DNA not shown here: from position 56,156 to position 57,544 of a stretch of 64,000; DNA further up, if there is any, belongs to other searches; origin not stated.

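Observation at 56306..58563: Gene fusion of TsaC (YrdC) and TsaE (YjeE) followed by overlapping tsaD; no tsaB nearby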

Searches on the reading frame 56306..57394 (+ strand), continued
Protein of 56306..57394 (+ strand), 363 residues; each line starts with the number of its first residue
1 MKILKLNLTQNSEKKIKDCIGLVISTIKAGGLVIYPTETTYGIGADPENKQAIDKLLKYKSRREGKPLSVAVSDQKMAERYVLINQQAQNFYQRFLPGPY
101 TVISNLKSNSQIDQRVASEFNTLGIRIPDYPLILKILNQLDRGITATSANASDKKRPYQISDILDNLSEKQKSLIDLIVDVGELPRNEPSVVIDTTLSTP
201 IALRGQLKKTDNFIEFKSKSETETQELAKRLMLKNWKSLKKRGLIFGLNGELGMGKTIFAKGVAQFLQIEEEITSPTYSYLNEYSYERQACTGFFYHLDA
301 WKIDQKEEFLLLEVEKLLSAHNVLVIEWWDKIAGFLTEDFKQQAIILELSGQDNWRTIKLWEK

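Call 91: find_homologous_proteins(query=A5, max_evalue=1e-10)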
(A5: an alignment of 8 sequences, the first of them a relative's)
Query A5 (8 sequences) (350 aa, profile of the alignment): 5238 proteins with E <= 1e-10 among 8000 candidates; the best 120 are listed.
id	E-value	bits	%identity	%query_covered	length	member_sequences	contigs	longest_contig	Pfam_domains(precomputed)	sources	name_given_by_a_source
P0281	1.4e-169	582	41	98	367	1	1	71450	PF01300.25,PF02367.24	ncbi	-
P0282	9.9e-169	579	41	98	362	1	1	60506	PF01300.25,PF02367.24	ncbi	-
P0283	9.7e-165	566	37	97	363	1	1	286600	PF01300.25,PF02367.24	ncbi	-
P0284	4.6e-163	560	39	97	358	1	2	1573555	PF01300.25,PF02367.24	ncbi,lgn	-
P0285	1.2e-160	552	40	97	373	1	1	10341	PF01300.25,PF02367.24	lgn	-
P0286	7.2e-160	550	42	98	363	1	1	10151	PF01300.25,PF02367.24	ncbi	-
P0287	9.6e-160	549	39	97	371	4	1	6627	PF01300.25,PF02367.24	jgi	jgi:L-threonylcarbamoyladenylate synthase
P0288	2.3e-159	548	38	96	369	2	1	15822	PF01300.25,PF02367.24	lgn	-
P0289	2.5e-159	548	39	99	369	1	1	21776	PF01300.25,PF02367.24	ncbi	-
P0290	3.1e-159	548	42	97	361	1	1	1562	PF01300.25,PF02367.24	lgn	-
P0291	6.4e-159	547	37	97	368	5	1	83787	PF01300.25,PF02367.24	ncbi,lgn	-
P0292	7.4e-159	547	37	100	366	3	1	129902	PF01300.25,PF02367.24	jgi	-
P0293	7.8e-159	546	40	97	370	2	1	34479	PF01300.25,PF02367.24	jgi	-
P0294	1.3e-158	546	38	97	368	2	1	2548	PF01300.25,PF02367.24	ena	-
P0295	1.3e-158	546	38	97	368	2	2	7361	PF01300.25,PF02367.24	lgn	-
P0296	1.9e-158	545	39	97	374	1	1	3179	PF01300.25,PF02367.24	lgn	-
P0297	2.9e-158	545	44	99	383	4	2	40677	PF01300.25,PF02367.24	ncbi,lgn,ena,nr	ncbi:MAG TPA: L-threonylcarbamoyladenylate synthase [Clostridia bacterium]|nr:L-threonylcarbamoylade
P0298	5.8e-158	544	38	97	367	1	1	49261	PF01300.25,PF02367.24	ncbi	-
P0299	7.2e-158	543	38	98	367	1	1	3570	PF01300.25,PF02367.24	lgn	-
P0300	7.6e-158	543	38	97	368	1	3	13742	PF01300.25,PF02367.24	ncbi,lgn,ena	ncbi:MAG: L-threonylcarbamoyladenylate synthase [Patescibacteria group bacterium]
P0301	9.0e-158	543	39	99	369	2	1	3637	PF01300.25,PF02367.24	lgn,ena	-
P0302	1.1e-157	543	38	97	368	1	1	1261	PF01300.25,PF02367.24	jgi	-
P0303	2.1e-157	542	41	98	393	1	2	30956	PF01300.25,PF02367.24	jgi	-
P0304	2.1e-157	542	39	94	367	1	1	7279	PF01300.25,PF02367.24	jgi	-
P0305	2.3e-157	542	39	97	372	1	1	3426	PF01300.25,PF02367.24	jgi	-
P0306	3.1e-157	541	39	97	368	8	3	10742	PF01300.25,PF02367.24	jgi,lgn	jgi:L-threonylcarbamoyladenylate synthase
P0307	3.3e-157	541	39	97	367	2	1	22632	PF01300.25,PF02367.24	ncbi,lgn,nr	ncbi:MAG: L-threonylcarbamoyladenylate synthase [bacterium]|nr:L-threonylcarbamoyladenylate synthase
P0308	1.8e-156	539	40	97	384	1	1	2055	PF01300.25,PF02367.24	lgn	-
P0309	1.8e-156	539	40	98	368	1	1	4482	PF01300.25,PF02367.24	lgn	-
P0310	2.0e-156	539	38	97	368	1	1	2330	PF01300.25,PF02367.24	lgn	-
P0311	2.1e-156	538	40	97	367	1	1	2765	PF01300.25,PF02367.24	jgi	jgi:L-threonylcarbamoyladenylate synthase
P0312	3.2e-156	538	39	97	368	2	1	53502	PF01300.25,PF02367.24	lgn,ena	-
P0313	3.5e-156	538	40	96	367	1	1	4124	PF01300.25,PF02367.24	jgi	jgi:L-threonylcarbamoyladenylate synthase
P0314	4.4e-156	537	40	96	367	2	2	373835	PF01300.25,PF02367.24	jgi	jgi:L-threonylcarbamoyladenylate synthase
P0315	3.3e-155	535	38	98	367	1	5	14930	PF01300.25,PF02367.24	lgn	-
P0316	5.2e-155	534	39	94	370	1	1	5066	PF01300.25,PF02367.24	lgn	-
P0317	6.5e-155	534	38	97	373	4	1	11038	PF01300.25,PF02367.24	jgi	-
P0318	8.4e-155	533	39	97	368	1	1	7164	PF01300.25,PF02367.24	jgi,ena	-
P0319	1.7e-154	532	37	97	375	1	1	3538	PF01300.25,PF02367.24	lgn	-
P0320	3.7e-154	531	37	99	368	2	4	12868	PF01300.25,PF02367.24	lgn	-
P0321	3.9e-154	531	41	97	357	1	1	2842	PF01300.25,PF02367.24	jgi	jgi:L-threonylcarbamoyladenylate synthase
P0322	4.6e-154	531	38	95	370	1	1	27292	PF01300.25,PF02367.24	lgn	-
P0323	1.4e-153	529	47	97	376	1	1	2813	PF01300.25,PF02367.24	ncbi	ncbi:MAG: L-threonylcarbamoyladenylate synthase [Patescibacteria group bacterium]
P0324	3.4e-153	528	37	98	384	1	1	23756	PF01300.25,PF02367.24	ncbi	-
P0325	9.9e-153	526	39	97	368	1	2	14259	PF01300.25,PF02367.24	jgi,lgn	jgi:L-threonylcarbamoyladenylate synthase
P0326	1.2e-152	526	37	98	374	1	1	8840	PF01300.25,PF02367.24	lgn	-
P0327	3.1e-152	525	100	99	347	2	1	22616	PF01300.25,PF02367.24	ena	-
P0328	4.3e-152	524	37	96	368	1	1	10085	PF01300.25,PF02367.24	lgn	-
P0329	4.6e-152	524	38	95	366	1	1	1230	PF01300.25,PF02367.24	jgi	jgi:L-threonylcarbamoyladenylate synthase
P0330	5.0e-152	524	36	98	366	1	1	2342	PF01300.25,PF02367.24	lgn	-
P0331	8.6e-152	523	37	95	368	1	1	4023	PF01300.25,PF02367.24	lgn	-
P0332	2.3e-151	522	39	98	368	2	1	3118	PF01300.25,PF02367.24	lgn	-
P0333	4.5e-151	521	44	98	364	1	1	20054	PF01300.25,PF02367.24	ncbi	-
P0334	6.2e-151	520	40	97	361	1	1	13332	PF01300.25,PF02367.24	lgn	-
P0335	7.5e-151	520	37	98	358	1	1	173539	PF01300.25,PF02367.24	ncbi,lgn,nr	ncbi:MAG: L-threonylcarbamoyladenylate synthase [bacterium]|nr:L-threonylcarbamoyladenylate synthase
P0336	1.2e-150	520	40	97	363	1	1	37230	PF01300.25,PF02367.24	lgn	-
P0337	1.6e-150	519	41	98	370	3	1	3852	PF01300.25,PF02367.24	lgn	-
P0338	1.7e-150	519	40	97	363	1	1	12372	PF01300.25,PF02367.24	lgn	-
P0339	2.2e-150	519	38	97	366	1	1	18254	PF01300.25,PF02367.24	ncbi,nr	ncbi:threonylcarbamoyl-AMP synthase [Candidatus Dojkabacteria bacterium]|nr:threonylcarbamoyl-AMP sy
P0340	9.2e-150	517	42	97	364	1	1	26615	PF01300.25,PF02367.24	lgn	-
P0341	1.0e-149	517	87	99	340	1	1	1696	PF01300.25,PF02367.24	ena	-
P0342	1.2e-149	516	39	98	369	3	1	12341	PF01300.25,PF02367.24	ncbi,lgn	ncbi:MAG: L-threonylcarbamoyladenylate synthase [Candidatus Paceibacterota bacterium]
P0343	5.1e-149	514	35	97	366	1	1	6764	PF01300.25,PF02367.24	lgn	-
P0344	7.9e-149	514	39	96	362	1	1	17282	PF01300.25,PF02367.24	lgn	-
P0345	1.4e-148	513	37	97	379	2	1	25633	PF01300.25,PF02367.24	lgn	-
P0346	1.6e-148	513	38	98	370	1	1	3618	PF01300.25,PF02367.24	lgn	-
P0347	4.5e-148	511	39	98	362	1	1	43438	PF01300.25,PF02367.24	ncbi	-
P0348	6.1e-148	511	74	99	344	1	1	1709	PF01300.25,PF02367.24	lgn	-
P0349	6.2e-148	511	40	98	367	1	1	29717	PF01300.25,PF02367.24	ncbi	-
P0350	6.3e-148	511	39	98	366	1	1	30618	PF01300.25,PF02367.24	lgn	-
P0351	7.3e-148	510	74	99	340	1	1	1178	PF01300.25,PF02367.24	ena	-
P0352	8.4e-148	510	93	99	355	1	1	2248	PF01300.25,PF02367.24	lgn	-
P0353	1.4e-147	509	39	98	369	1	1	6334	PF01300.25,PF02367.24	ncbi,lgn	ncbi:MAG: L-threonylcarbamoyladenylate synthase [Candidatus Paceibacteria bacterium]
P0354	1.8e-147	509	38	97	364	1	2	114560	PF01300.25,PF02367.24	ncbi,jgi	jgi:L-threonylcarbamoyladenylate synthase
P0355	1.9e-147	509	40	97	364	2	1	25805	PF01300.25,PF02367.24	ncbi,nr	ncbi:MAG TPA: L-threonylcarbamoyladenylate synthase [Candidatus Saccharimonadia bacterium]|nr:L-thre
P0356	2.3e-147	509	41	98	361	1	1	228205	PF01300.25,PF02367.24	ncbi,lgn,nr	ncbi:MAG: threonylcarbamoyl-AMP synthase [Candidatus Pacebacteria bacterium]|nr:threonylcarbamoyl-AM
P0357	2.7e-147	509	40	98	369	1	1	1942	PF01300.25,PF02367.24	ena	-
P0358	3.0e-147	508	37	96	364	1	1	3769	PF01300.25,PF02367.24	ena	-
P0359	5.1e-147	508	38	98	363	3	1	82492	PF01300.25,PF02367.24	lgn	-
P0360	1.0e-146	507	41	97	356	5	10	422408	PF01300.25,PF02367.24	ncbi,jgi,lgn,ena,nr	ncbi:MAG TPA: hypothetical protein DCX25_04550 [Candidatus Pacebacteria bacterium]|nr:MAG: Sua5/YciO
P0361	1.6e-146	506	35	98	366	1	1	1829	PF01300.25,PF02367.24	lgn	-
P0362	1.6e-146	506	40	98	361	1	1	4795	PF01300.25,PF02367.24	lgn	-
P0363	1.9e-146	506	42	99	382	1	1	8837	PF01300.25,PF02367.24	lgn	-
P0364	2.3e-146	505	39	99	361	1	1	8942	PF01300.25,PF02367.24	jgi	jgi:L-threonylcarbamoyladenylate synthase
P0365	2.5e-146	505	40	97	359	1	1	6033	PF01300.25,PF02367.24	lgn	-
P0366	2.7e-146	505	39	97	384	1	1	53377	PF01300.25,PF02367.24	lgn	-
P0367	3.3e-146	505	39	97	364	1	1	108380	PF01300.25,PF02367.24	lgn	-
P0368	3.4e-146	505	39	98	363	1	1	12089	PF01300.25,PF02367.24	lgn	-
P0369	4.2e-146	505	39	97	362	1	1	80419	PF01300.25,PF02367.24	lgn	-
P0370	4.7e-146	504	43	97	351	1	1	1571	PF01300.25,PF02367.24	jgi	jgi:L-threonylcarbamoyladenylate synthase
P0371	4.8e-146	504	38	97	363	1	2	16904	PF01300.25,PF02367.24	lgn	-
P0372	5.1e-146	504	38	97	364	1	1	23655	PF01300.25,PF02367.24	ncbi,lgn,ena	-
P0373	6.4e-146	504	43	97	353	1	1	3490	PF01300.25,PF02367.24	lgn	-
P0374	9.6e-146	503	38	97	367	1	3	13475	PF01300.25,PF02367.24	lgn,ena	-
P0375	9.7e-146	503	44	97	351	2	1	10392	PF01300.25,PF02367.24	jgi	jgi:L-threonylcarbamoyladenylate synthase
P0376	1.1e-145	503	77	97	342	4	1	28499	PF01300.25,PF02367.24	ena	-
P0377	1.2e-145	503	42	97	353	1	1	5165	PF01300.25,PF02367.24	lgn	-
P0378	1.3e-145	503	39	98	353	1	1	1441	PF01300.25,PF02367.24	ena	-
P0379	1.8e-145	502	38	94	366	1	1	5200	PF01300.25,PF02367.24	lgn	-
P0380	2.2e-145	502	41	97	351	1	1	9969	PF01300.25,PF02367.24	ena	-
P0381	2.8e-145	502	38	99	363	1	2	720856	PF01300.25,PF02367.24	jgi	jgi:L-threonylcarbamoyladenylate synthase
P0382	3.4e-145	502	41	97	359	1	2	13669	PF01300.25,PF02367.24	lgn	-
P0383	4.2e-145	501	40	97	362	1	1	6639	PF01300.25,PF02367.24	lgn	-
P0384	5.4e-145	501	39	97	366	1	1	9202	PF01300.25,PF02367.24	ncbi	-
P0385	6.6e-145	501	42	97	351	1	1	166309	PF01300.25,PF02367.24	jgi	jgi:L-threonylcarbamoyladenylate synthase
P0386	8.0e-145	500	38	97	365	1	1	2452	PF01300.25,PF02367.24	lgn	-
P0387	1.1e-144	500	40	97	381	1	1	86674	PF01300.25,PF02367.24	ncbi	-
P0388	1.9e-144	499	74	99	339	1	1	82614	PF01300.25,PF02367.24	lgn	-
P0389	2.0e-144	499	43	96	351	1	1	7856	PF01300.25,PF02367.24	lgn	-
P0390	2.5e-144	499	44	99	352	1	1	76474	PF01300.25,PF02367.24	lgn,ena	-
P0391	2.9e-144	499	44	99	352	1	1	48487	PF01300.25,PF02367.24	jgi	-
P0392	3.2e-144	498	41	97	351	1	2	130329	PF01300.25,PF02367.24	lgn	-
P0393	4.2e-144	498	42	97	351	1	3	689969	PF01300.25,PF02367.24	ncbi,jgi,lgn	jgi:L-threonylcarbamoyladenylate synthase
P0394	5.6e-144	498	43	97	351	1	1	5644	PF01300.25,PF02367.24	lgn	-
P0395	6.4e-144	497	40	99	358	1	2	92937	PF01300.25,PF02367.24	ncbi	-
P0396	7.0e-144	497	70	98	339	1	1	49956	PF01300.25,PF02367.24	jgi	-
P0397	7.1e-144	497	71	100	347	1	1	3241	PF01300.25,PF02367.24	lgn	-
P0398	7.7e-144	497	42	97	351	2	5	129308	PF01300.25,PF02367.24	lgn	-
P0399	8.5e-144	497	41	97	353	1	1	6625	PF01300.25,PF02367.24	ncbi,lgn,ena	-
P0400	8.7e-144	497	42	98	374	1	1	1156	PF01300.25,PF02367.24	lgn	-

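Call 92: find_encoding_contigs(protein=P0355, flank=10000, max_places=3)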
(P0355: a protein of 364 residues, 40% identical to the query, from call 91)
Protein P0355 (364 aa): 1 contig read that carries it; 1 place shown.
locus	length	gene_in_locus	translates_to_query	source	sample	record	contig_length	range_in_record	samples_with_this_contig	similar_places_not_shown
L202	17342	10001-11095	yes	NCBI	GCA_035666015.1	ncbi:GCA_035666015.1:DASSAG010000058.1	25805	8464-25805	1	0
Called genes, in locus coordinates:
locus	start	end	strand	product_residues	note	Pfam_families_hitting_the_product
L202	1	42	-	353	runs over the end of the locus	PF01180:DHO_dh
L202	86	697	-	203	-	PF00081:Sod_Fe_N, PF02777:Sod_Fe_C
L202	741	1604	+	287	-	PF09863:DUF2090, PF01791:DeoC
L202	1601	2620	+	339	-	PF00730:HhH-GPD, PF00633:HHH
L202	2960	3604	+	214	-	PF01522:Polysacc_deac_1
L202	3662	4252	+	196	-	PF13482:RNase_H_2 (weak)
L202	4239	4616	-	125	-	-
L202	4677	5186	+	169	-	PF00293:NUDIX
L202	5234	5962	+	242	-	PF02463:SMC_N, PF00005:ABC_tran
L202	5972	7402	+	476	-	PF19295:SufBD_N, PF01458:SUFBD_core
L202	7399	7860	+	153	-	PF01458:SUFBD_core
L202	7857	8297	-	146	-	-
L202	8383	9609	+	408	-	PF00155:Aminotran_1_2 (faint), PF00266:Aminotran_5, PF01053:Cys_Met_Meta_PP (weak)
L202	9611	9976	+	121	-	PF01592:NifU_N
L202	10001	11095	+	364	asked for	PF01300:Sua5_yciO_yrdC, PF02367:TsaE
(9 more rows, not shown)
